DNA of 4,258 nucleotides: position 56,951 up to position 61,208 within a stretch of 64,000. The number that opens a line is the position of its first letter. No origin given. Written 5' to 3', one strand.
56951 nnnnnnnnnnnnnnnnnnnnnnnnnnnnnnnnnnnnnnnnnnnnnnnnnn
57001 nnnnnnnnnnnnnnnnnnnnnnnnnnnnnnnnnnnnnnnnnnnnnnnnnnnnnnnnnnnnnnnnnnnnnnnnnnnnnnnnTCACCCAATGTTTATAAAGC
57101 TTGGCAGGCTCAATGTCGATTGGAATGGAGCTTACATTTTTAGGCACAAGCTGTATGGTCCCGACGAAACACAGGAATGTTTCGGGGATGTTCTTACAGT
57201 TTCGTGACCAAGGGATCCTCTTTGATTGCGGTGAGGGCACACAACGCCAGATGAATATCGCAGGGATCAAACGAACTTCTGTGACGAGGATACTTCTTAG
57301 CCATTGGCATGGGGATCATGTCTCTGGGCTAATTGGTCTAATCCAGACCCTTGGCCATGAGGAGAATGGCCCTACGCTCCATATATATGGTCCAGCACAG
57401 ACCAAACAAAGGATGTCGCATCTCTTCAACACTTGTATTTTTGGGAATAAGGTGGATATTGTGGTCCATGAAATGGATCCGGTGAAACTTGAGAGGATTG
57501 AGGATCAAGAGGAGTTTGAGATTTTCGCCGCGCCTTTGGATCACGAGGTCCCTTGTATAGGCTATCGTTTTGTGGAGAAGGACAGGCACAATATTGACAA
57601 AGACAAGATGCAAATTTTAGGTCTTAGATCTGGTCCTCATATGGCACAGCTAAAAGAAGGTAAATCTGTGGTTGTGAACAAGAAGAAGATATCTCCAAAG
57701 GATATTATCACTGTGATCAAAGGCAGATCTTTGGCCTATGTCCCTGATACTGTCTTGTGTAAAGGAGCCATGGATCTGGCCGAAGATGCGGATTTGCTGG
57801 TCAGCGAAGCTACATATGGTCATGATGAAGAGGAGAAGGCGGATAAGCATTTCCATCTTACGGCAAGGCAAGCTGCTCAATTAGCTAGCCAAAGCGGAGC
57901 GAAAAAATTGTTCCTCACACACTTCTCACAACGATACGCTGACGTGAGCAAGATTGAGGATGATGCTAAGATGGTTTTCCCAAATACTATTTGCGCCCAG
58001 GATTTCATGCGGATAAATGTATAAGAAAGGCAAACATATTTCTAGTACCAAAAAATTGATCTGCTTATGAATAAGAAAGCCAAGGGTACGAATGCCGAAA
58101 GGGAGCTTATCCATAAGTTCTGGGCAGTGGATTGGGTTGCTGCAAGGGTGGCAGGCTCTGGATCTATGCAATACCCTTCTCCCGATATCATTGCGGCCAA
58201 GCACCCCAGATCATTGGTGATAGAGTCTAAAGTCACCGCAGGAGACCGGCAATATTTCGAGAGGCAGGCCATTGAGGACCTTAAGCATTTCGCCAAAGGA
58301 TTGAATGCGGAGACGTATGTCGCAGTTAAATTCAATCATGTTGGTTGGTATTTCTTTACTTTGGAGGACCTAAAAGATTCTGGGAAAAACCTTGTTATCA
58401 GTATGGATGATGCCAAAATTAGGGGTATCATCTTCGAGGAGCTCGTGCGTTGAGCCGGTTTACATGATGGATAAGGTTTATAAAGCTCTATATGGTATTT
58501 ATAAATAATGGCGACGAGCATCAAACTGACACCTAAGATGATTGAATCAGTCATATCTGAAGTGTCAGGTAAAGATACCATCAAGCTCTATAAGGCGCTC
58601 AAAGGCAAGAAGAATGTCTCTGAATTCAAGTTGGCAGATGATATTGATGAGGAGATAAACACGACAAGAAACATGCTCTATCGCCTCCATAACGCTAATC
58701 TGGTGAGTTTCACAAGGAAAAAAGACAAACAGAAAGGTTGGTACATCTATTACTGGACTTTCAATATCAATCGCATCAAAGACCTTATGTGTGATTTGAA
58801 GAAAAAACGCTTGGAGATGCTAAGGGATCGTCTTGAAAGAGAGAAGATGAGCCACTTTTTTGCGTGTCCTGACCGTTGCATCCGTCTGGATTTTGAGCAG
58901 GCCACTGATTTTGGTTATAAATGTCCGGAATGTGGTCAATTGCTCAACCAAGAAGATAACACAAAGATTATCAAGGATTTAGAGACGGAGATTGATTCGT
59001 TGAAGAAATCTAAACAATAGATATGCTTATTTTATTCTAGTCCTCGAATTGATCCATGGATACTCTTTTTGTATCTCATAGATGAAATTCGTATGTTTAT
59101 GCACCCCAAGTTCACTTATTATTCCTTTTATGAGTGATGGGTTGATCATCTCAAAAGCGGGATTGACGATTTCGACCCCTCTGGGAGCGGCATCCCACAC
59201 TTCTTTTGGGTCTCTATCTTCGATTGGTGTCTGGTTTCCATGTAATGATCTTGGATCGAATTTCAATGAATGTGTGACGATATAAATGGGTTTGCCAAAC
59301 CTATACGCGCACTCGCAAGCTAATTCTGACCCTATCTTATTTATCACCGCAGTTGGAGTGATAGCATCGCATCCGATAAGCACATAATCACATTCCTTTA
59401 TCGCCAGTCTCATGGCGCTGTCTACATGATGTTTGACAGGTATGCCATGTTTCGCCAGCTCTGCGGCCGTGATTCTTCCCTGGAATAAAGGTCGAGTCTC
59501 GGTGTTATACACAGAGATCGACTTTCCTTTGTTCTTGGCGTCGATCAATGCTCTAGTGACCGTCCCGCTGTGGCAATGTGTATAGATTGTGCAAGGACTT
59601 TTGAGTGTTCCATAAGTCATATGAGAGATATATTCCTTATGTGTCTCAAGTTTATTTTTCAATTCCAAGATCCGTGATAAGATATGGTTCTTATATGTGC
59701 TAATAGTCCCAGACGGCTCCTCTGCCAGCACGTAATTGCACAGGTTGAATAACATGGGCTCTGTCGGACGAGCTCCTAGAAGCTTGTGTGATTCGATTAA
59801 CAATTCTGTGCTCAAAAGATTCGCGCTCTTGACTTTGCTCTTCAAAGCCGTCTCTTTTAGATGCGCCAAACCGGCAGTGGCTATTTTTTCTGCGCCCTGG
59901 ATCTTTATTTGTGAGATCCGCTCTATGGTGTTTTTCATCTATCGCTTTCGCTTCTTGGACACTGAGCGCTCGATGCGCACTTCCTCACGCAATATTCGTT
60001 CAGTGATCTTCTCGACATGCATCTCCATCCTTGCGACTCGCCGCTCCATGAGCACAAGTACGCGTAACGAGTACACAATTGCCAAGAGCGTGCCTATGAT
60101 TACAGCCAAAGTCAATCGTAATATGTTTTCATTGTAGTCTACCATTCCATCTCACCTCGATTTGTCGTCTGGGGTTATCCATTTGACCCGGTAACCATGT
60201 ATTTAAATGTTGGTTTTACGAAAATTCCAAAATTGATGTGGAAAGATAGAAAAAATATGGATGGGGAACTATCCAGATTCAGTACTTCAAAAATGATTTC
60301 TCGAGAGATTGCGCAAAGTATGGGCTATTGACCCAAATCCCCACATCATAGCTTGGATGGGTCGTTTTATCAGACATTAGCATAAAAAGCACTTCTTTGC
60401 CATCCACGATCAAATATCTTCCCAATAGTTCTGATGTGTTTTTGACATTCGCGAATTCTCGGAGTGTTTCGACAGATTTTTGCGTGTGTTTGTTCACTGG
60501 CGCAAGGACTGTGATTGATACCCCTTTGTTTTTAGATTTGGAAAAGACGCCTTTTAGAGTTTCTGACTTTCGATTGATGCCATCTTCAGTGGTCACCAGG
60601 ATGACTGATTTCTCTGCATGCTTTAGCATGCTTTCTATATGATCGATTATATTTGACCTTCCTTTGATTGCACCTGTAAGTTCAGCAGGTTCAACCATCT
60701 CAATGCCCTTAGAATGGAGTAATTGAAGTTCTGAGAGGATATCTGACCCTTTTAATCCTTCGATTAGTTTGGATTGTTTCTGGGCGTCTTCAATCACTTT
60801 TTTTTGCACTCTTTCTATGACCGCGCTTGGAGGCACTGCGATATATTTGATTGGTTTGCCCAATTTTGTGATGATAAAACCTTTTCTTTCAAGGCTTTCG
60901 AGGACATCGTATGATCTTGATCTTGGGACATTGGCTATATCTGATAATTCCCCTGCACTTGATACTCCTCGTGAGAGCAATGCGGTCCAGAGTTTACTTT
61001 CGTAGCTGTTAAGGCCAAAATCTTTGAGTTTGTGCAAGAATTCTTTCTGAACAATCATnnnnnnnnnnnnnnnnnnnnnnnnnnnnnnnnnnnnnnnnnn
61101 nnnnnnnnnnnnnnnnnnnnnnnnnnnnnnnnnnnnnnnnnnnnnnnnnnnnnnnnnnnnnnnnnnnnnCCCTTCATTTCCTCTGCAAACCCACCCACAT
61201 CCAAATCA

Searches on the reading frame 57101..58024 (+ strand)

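Call 9: search_protein_families(library=pfam, proteins=[window:57101-58024:+])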
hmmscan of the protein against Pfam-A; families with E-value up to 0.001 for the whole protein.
window:57101-58024:+ (307 aa): 4 families
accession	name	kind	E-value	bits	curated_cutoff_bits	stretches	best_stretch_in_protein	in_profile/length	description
PF12706.13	Lactamase_B_2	-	3.4e-23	82.7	27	2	39-162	3-134/200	Beta-lactamase superfamily domain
PF00753.33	Lactamase_B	-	2e-09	38.1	22.7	1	28-85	7-68/196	Metallo-beta-lactamase superfamily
PF13691.12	Lactamase_B_4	-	3.4e-05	23.8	27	1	26-76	11-63/63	tRNase Z endonuclease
PF23023.1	Anti-Pycsar_Apyc1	-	0.00014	21.8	50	1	11-100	5-92/250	Anti-Pycsar protein Apyc1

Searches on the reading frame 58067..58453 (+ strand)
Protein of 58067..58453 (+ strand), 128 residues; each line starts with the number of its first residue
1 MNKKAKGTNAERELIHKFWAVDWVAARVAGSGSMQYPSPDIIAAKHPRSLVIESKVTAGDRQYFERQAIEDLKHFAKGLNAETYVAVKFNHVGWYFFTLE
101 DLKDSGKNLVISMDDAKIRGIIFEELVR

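Call 9: search_protein_families(library=pfam, proteins=[window:58067-58453:+])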
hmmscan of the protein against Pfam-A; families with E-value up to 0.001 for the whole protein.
window:58067-58453:+ (128 aa): 1 family
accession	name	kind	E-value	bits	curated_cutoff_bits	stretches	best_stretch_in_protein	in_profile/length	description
PF01870.24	Hjc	-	1.3e-22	80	21.1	1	10-100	2-92/93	Archaeal holliday junction resolvase (hjc)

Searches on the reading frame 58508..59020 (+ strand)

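Call 9: search_protein_families(library=pfam, proteins=[window:58508-59020:+])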
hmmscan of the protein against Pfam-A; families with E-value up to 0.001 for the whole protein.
window:58508-59020:+ (170 aa): 3 families
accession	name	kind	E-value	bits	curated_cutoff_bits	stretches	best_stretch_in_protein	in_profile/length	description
PF02002.24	TFIIE_alpha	-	3.6e-14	52.9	22.9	1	11-113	2-104/105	TFIIE alpha subunit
PF04423.19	Rad50_zn_hook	-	0.0002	21.5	24.3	1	138-167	21-50/52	Rad50 zinc hook motif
PF08882.16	Acetone_carb_G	-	0.00061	20.4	21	1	103-168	46-111/113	Acetone carboxylase gamma subunit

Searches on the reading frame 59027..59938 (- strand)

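Call 9: search_protein_families(library=pfam, proteins=[window:59027-59938:-])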
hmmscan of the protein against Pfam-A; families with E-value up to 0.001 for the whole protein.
window:59027-59938:- (303 aa): 1 family
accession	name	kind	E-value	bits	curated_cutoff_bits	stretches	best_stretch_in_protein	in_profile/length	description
PF01008.23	IF-2B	-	1.4e-57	195.5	22.4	1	12-280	1-278/280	Initiation factor 2 subunit family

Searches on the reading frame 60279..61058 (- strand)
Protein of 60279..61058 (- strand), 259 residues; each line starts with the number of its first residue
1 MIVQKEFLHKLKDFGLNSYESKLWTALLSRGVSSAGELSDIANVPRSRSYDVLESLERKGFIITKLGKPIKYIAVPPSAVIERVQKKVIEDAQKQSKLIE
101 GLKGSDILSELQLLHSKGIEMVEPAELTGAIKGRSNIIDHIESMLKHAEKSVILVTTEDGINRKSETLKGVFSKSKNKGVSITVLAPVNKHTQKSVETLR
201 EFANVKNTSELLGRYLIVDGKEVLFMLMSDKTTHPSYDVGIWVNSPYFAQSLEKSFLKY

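Call 9: search_protein_families(library=pfam, proteins=[window:60279-61058:-])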
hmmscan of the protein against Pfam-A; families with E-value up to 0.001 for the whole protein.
window:60279-61058:- (259 aa): 2 families
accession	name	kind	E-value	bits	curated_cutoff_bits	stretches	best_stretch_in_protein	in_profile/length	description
PF01978.25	TrmB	-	7.3e-20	71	25.6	1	11-77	1-67/68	Sugar-specific transcriptional regulator TrmB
PF11495.14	Regulator_TrmB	-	2.4e-07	30.7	22.2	1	131-258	5-126/233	Archaeal transcriptional regulator TrmB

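Call 47: search_protein_families(library=ncbifam, proteins=[window:60279-61058:-])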
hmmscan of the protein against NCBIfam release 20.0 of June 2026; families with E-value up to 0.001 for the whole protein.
window:60279-61058:- (259 aa): 4 families
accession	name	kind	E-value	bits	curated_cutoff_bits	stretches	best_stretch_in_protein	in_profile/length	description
NF047390.1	TransRegTrmBL1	equivalog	5.8e-19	68.3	650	1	4-250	3-229/341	HTH-type sugar sensing transcriptional regulator TrmBL1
NF041141.1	tran_reg_TrmBL2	equivalog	6.9e-19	68.4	530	1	12-252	12-250/264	HTH-type transcriptional regulator TrmBL2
NF047392.1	TransRegTrmBHalo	equivalog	1e-13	51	500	1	12-188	14-168/349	HTH-type sugar sensing transcriptional regulator TrmB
NF040851.1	tran_reg_TrmB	equivalog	1.6e-12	47.3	600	1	2-224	2-201/338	HTH-type sugar-sensing transcriptional regulator TrmB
